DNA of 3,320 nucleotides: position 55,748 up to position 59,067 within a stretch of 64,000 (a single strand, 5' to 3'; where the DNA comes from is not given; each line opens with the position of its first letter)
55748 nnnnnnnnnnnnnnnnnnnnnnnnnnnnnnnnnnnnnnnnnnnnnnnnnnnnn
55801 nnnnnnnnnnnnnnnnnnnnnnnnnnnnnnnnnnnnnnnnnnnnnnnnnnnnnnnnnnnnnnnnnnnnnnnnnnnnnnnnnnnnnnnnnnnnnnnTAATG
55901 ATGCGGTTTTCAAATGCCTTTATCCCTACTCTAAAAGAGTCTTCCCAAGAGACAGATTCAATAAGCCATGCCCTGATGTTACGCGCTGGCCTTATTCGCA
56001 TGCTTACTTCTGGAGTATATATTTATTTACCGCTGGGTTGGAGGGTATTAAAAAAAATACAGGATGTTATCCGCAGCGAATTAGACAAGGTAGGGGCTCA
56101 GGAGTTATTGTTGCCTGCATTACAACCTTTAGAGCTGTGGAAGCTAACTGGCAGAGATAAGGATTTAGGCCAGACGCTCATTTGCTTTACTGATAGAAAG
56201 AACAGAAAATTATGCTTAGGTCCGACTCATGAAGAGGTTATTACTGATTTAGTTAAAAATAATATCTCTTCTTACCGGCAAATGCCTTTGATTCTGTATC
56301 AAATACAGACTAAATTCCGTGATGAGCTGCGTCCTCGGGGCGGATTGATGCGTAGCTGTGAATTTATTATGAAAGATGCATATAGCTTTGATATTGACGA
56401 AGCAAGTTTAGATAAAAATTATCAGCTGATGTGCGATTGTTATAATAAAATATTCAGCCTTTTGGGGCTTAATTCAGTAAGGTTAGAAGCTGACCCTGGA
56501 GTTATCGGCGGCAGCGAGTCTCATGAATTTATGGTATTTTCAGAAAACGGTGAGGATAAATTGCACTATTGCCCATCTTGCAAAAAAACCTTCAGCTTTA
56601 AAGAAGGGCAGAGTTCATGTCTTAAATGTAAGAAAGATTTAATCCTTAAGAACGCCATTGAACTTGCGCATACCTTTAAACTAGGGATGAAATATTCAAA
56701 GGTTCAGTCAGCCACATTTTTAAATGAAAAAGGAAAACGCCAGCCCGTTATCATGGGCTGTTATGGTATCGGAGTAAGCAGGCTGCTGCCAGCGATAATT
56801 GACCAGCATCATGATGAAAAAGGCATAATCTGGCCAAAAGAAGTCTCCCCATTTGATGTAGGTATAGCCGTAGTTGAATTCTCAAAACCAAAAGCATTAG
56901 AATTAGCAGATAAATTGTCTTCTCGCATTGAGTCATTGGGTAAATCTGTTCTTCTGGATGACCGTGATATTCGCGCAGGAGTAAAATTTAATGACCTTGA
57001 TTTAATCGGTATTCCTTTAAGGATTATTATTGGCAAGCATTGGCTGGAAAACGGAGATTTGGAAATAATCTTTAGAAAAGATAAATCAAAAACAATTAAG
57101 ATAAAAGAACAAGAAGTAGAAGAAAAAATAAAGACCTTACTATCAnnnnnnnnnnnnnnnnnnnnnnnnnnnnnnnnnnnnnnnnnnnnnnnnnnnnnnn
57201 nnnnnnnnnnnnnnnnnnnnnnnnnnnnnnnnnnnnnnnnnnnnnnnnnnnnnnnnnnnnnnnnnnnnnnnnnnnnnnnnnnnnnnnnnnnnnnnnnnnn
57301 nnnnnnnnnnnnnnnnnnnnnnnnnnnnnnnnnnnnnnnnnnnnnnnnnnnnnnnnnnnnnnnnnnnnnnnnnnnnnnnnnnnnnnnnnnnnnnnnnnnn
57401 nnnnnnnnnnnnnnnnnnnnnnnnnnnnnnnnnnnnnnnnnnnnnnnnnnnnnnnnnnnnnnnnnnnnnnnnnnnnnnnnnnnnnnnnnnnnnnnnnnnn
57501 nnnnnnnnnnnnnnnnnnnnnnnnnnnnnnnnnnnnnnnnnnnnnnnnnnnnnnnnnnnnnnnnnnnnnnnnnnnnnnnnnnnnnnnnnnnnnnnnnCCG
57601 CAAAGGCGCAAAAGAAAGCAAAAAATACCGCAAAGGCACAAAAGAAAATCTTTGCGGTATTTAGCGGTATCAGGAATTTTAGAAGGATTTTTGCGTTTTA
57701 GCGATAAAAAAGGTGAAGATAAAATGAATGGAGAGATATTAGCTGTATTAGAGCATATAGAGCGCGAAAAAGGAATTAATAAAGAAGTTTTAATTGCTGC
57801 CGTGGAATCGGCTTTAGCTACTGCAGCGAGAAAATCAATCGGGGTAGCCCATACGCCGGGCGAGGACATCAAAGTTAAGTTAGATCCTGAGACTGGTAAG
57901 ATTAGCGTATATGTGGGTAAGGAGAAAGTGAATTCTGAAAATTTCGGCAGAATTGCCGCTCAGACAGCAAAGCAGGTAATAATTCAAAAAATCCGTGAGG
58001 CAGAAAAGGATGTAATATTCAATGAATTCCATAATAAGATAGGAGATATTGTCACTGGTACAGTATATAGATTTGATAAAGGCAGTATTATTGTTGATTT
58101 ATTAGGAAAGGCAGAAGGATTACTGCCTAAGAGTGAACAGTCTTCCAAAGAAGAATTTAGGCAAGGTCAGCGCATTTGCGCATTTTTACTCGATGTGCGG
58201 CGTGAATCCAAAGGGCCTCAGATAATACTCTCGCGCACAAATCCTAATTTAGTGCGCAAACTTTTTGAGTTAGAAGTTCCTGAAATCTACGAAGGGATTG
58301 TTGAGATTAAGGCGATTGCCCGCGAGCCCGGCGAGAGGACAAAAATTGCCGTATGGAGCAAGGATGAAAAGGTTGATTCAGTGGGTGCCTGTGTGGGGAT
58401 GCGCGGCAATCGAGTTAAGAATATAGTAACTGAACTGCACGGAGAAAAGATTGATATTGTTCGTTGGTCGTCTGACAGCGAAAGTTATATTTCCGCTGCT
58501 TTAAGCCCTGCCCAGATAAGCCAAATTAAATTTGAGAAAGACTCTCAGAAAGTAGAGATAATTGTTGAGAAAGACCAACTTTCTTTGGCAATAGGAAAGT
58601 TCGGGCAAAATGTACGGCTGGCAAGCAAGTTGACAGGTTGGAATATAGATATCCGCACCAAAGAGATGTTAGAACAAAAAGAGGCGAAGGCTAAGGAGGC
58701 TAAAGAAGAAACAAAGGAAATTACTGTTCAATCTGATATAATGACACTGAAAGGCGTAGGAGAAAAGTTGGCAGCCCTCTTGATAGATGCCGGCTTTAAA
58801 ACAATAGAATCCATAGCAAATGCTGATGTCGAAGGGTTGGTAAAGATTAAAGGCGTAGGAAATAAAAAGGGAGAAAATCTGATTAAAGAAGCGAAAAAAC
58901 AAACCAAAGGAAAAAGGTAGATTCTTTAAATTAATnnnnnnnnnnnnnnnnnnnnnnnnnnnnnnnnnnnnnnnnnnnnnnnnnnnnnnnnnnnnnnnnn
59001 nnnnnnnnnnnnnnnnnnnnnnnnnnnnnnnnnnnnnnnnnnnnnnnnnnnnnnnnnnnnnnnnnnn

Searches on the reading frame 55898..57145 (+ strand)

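Call 59: search_protein_families(library=pfam, proteins=[window:55898-57145:+], max_evalue=0.001)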
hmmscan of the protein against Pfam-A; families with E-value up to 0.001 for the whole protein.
window:55898-57145:+ (416 aa): 2 families
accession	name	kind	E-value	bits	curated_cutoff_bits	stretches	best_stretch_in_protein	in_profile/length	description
PF00587.30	tRNA-synt_2b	-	1.5e-28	100.5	29.3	1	98-304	4-179/179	tRNA synthetase class II core domain (G, H, P, S and T)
PF03129.25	HGTP_anticodon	-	1.1e-13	51.6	21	1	322-413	3-93/94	Anticodon binding domain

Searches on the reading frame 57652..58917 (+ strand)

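Call 59: search_protein_families(library=pfam, proteins=[window:57652-58917:+], max_evalue=0.001)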
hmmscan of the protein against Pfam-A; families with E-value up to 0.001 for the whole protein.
window:57652-58917:+ (422 aa): 9 families
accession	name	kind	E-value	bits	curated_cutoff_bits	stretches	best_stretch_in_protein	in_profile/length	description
PF13184.12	KH_5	-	7.7e-29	100.1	27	1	226-293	1-68/69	NusA-like KH domain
PF08529.16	NusA_N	-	3.5e-22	79.3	23.8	2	28-93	1-62/119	NusA N-terminal domain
PF14520.12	HHH_5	-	2.2e-14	54.1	27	1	362-416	3-57/57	Helix-hairpin-helix domain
PF00575.29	S1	-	2.5e-10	41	22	1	129-190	3-70/74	S1 RNA binding domain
PF00633.29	HHH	-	1.9e-06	27.9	24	0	385-407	2-24/30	Helix-hairpin-helix motif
PF12826.13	HHH_2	-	3.2e-05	24.4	27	1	367-405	9-46/64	Helix-hairpin-helix motif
PF23095.1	KH_NusA_C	-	5.7e-05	23.5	34.2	1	307-334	7-34/59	Transcription termination/antitermination protein NusA, KH domain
PF14229.12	DUF4332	-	0.00018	22.1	23.2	1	345-398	37-90/122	Domain of unknown function (DUF4332)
PF25453.1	DUF7898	-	0.00023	22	27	1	372-415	15-58/80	Domain of unknown function (DUF7898)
